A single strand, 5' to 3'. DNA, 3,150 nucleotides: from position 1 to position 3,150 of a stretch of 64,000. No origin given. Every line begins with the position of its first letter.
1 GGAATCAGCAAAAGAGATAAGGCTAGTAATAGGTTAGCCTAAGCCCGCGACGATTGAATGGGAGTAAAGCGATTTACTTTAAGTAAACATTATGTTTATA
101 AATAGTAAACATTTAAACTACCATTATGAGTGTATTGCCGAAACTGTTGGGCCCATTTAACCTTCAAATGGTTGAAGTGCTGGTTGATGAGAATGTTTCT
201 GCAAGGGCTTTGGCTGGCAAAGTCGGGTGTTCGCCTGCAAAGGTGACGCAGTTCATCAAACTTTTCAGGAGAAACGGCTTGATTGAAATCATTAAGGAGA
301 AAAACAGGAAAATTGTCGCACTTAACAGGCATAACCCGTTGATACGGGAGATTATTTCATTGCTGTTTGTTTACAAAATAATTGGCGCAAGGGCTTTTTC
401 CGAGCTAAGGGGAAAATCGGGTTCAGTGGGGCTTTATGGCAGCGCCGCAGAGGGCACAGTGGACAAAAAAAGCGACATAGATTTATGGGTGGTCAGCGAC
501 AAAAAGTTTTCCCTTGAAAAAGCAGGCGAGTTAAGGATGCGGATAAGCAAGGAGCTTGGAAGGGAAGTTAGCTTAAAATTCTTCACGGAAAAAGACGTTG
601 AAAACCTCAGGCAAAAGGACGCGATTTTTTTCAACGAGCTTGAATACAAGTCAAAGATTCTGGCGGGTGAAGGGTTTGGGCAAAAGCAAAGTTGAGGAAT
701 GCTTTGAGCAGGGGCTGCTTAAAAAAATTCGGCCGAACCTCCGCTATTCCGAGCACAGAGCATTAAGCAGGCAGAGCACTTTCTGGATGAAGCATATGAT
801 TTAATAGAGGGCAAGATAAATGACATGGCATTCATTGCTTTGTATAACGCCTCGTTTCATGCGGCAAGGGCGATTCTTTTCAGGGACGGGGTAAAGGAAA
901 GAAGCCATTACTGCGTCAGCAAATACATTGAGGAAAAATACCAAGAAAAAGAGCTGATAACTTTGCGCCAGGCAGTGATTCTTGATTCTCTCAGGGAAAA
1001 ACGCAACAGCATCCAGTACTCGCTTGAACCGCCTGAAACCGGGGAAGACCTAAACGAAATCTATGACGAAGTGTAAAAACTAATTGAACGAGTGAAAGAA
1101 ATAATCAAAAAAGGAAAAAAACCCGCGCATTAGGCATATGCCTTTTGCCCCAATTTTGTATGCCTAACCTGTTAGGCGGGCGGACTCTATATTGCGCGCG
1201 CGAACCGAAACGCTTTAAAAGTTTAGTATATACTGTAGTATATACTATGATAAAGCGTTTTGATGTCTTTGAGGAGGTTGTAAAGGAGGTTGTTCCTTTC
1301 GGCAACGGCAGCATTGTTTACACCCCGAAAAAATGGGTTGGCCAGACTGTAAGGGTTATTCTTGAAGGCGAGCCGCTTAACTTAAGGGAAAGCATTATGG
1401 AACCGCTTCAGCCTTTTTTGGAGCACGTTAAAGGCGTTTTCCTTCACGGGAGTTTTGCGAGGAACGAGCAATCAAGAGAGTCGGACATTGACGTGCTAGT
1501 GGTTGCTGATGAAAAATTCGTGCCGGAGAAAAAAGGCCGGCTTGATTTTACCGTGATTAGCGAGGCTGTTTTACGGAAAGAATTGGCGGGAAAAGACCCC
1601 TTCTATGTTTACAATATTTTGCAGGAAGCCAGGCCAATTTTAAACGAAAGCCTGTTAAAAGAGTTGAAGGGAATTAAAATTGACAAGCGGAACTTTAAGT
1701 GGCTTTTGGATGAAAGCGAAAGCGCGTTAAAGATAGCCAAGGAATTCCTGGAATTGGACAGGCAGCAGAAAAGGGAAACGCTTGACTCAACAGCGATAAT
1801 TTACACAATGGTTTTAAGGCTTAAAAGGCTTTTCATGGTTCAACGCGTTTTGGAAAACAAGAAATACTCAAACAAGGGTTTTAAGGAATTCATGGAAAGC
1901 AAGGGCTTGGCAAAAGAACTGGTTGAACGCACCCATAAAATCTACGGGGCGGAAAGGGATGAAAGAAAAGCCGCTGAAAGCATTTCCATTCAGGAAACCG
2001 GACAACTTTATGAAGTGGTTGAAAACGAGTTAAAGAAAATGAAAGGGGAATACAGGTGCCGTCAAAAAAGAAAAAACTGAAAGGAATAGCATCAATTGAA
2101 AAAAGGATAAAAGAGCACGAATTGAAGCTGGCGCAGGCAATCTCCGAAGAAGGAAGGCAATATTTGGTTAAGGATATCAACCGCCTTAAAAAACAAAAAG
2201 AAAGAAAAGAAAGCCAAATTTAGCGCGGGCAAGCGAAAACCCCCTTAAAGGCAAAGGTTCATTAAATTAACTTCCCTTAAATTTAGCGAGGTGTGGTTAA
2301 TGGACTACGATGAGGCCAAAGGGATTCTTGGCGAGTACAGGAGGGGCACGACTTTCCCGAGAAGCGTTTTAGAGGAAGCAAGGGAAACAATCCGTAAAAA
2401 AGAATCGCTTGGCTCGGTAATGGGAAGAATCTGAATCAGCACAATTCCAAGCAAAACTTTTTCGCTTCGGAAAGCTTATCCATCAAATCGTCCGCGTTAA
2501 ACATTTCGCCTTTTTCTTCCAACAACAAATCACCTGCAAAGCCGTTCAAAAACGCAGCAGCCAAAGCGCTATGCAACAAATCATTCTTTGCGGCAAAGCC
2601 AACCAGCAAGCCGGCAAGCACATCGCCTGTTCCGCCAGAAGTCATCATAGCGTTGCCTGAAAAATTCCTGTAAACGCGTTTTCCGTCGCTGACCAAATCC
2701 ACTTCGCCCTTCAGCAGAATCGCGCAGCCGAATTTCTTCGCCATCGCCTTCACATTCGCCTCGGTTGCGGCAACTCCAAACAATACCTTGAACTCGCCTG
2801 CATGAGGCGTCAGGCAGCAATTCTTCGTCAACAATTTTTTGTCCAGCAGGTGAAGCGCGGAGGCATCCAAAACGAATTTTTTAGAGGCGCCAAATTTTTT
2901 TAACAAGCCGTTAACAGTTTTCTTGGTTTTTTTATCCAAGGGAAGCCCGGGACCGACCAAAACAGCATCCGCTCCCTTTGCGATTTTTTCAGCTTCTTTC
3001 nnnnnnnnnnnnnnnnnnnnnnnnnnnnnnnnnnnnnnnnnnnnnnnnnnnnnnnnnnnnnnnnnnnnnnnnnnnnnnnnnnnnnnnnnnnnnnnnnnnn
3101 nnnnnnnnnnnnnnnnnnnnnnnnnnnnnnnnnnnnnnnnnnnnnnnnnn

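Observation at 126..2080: Two tandem MNT-HEPN modules: one split with no start codon for the HEPN part, one fully fused behind an AbrB-like domain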

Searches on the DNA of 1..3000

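Call 63: search_rna_families(source=window, start=1, end=3000, threshold=evalue, max_evalue=1)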
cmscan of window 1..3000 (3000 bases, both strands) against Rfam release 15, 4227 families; matches with E-value up to 1: 0.
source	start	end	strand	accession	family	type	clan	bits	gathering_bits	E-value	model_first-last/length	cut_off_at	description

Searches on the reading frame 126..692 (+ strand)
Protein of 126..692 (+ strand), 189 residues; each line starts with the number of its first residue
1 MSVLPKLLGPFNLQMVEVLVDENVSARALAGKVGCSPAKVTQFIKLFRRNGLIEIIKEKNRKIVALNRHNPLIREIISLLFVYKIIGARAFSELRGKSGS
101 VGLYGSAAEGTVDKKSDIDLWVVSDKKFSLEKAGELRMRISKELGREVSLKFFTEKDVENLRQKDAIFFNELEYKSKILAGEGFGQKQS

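Call 9: search_protein_families(library=pfam, proteins=[window:126-692:+], max_evalue=1)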
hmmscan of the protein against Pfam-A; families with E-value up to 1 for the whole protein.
window:126-692:+ (189 aa): 16 families
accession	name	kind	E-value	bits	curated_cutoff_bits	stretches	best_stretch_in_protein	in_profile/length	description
PF01909.29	NTP_transf_2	-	1.9e-10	41.4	21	1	89-166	6-85/93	Nucleotidyltransferase domain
PF18765.7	Polbeta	-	2.4e-09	37.7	26.9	1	101-157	16-73/93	Polymerase beta, Nucleotidyltransferase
PF13518.12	HTH_28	-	0.0015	19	25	1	19-53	8-42/52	Helix-turn-helix domain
PF25212.1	HVO_A0114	-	0.0016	18.6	27.6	1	4-65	16-78/84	HVO_A0114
PF13545.12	HTH_Crp_2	-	0.0021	18.4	27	1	23-68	22-64/70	Crp-like helix-turn-helix domain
PF12633.13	Adenyl_cycl_N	-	0.0042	17.5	27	1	103-140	97-134/199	Adenylate cyclase NT domain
PF13412.12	HTH_24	-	0.0076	16.2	21.9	1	21-54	15-48/48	Winged helix-turn-helix DNA-binding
PF13551.12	HTH_29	-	0.016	15.7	28.1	1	18-61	6-49/64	Winged helix-turn helix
PF17007.11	HTH_micro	-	0.017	14.4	27.3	1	15-68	96-152/454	HTH-like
PF22600.2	MTPAP-like_central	-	0.021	15.3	27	1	99-129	41-70/139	Poly(A) RNA polymerase, mitochondrial-like, central palm domain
PF10620.15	MdcG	-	0.026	14.9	26.5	1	98-142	34-78/121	Phosphoribosyl-dephospho-CoA transferase MdcG C-terminal domain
PF13384.12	HTH_23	-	0.033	14.5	24.6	1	19-52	13-46/50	Homeodomain-like domain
PF08279.18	HTH_11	-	0.078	13.3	25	1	14-61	4-52/55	HTH domain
PF01978.25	TrmB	-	0.09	13.1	25.6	1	19-66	18-65/68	Sugar-specific transcriptional regulator TrmB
PF01047.28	MarR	-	0.12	12.8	24.6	1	23-55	17-49/59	MarR family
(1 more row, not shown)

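Call 10: find_encoding_contigs(protein=window:126-692:+, flank=5000)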
Protein window:126-692:+ (189 aa): no gene with exactly this product is on record in the collection.

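Call 52: search_protein_families(library=ncbifam, proteins=[window:126-692:+], max_evalue=0.1)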
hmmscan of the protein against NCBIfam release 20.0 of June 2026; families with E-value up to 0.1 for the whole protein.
window:126-692:+ (189 aa): 15 families
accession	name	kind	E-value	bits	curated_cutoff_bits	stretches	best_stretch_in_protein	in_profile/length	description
NF047752.1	MntA_antitoxin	equivalog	9.4e-08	31.9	60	1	102-150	11-59/106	type VII toxin-antitoxin system MntA family adenylyltransferase antitoxin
NF012212.1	ANT_9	subfamily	0.0001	21.7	340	1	100-152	23-78/249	aminoglycoside nucleotidyltransferase ANT(9)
NF045909.1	ANT_9_Ic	equivalog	0.00043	19.6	505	1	100-146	29-75/259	aminoglycoside nucleotidyltransferase ANT(9)-Ic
NF033788.1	HTH_metalloreg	subfamily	0.0008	19.2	55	1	13-69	14-71/77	metalloregulator ArsR/SmtB family transcription factor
TIGR03671.1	cca_archaeal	equivalog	0.002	17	281.3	1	96-148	38-91/410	CCA tRNA nucleotidyltransferase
NF051895.1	anti_phage_HalB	equivalog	0.005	16.5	190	1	103-127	4-29/211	anti-phage Hailong system nucleotidyltransferase HalB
NF033577.2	transpos_IS481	equivalog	0.015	14.8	224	1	13-77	3-67/284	IS481 family transposase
NF010309.0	PRK13746.1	subfamily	0.02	14.2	193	1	100-126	30-56/263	aminoglycoside adenylyltransferase family protein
NF053581.1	ANT_3pp_Ic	exception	0.037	13.5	545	1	100-125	30-55/265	aminoglycoside nucleotidyltransferase ANT(3'')-Ic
NF033220.1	ANT_3pp_II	equivalog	0.046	13.1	400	1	101-136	25-60/258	ANT(3'')-II family aminoglycoside nucleotidyltransferase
NF033789.1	repress_SdpR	subfamily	0.049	13.5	100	1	13-67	11-65/79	autorepressor SdpR family transcription factor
NF012157.0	ANT_3pp_I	equivalog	0.059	12.6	375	1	100-125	24-49/256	AadA family aminoglycoside 3''-O-nucleotidyltransferase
NF038251.1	AdcR_fam_Zn_TF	equivalog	0.066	13.5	175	1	18-64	44-90/143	zinc-dependent MarR family transcriptional regulator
NF002332.0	PRK01293.1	equivalog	0.079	12.4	126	1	95-141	113-159/209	malonate decarboxylase holo-ACP synthase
NF007442.0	PRK09990.1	equivalog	0.089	12.2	301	0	25-73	36-87/256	transcriptional regulator GlcC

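Call 53: search_protein_families(library=padloc, proteins=[window:126-692:+], max_evalue=0.1)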
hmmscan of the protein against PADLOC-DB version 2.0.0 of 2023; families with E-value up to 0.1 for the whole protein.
window:126-692:+ (189 aa): 12 families
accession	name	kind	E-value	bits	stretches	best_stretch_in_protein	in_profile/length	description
PDLC04368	PDC-M05A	-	2.9e-16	57.9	1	21-179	27-187/201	-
PDLC04372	PDC-M05A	-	4.8e-11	41.2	1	40-179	15-156/167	-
PDLC04904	PDC-S09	-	1.2e-07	29.9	1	100-150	27-77/104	-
PDLC04903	PDC-S09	-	4.8e-07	28.1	1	100-160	28-92/108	-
PDLC04902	PDC-S09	-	7.5e-07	27.4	1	100-150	23-74/97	-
PDLC04906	PDC-S09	-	1.4e-06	26.6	1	100-151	26-78/98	-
PDLC04369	PDC-M05A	-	3.4e-05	21.6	1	25-172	31-176/201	-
PDLC01866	CARF3--CARF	-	0.001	17.1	1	13-69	142-199/207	-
PDLC01434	CasR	-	0.0025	15.7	1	9-64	127-181/191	"CAS-I,CAS-II,CAS-III,CAS-IV,CAS-V,CAS-VI; associated_signaling"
PDLC04907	PDC-S09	-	0.0032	15.6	1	100-126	29-55/114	-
PDLC01268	CasR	-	0.0097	13.9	1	10-64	124-174/179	"CAS-I,CAS-II,CAS-III,CAS-IV,CAS-V,CAS-VI; associated_signaling"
PDLC01438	Csa3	-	0.018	13.1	1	6-81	144-209/305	"CAS-I,CAS-II,CAS-III,CAS-IV,CAS-V,CAS-VI; associated_signaling"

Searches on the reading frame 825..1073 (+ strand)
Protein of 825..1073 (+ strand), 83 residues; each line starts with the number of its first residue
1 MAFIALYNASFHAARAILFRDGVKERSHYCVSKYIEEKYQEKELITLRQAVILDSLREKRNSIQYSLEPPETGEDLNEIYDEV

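Call 9: search_protein_families(library=pfam, proteins=[window:825-1073:+], max_evalue=1)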
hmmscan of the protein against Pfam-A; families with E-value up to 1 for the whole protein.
window:825-1073:+ (83 aa): 1 family
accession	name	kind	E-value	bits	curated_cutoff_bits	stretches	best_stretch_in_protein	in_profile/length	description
PF05168.19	HEPN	-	4.4e-06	27.3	22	1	3-80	28-104/117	HEPN domain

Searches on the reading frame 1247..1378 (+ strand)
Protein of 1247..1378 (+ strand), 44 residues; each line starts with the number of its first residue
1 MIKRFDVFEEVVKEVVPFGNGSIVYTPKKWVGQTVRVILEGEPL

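Call 41: search_solved_structures(query=A3, max_evalue=10, show_alignments=3)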
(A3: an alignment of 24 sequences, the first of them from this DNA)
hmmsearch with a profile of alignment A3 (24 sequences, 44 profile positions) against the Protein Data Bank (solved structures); distinct sequences matched with E-value up to 10: 0.

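Call 43: search_protein_families(library=pfam, alignment_id=A3, max_evalue=5)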
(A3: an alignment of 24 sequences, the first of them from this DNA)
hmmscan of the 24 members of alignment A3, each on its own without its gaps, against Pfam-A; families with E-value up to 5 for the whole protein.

A. member 1, seq(44 aa): 1 family
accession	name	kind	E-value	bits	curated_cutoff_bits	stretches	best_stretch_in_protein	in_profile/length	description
PF09853.14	DUF2080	-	0.00013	22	21.5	1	12-38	19-45/50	Putative transposon-encoded protein (DUF2080)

B. families by the number of members that match (of 24 scanned): 4 families
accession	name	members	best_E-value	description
PF09853.14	DUF2080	24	1.2e-07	Putative transposon-encoded protein (DUF2080)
PF04014.23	MazE_antitoxin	2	0.011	Antidote-toxin recognition MazE, bacterial antitoxin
PF23112.1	PUB62-63_C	2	0.14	U-box protein 62/63 C-terminal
PF18277.6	AbrB_C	1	0.2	AbrB C-terminal domain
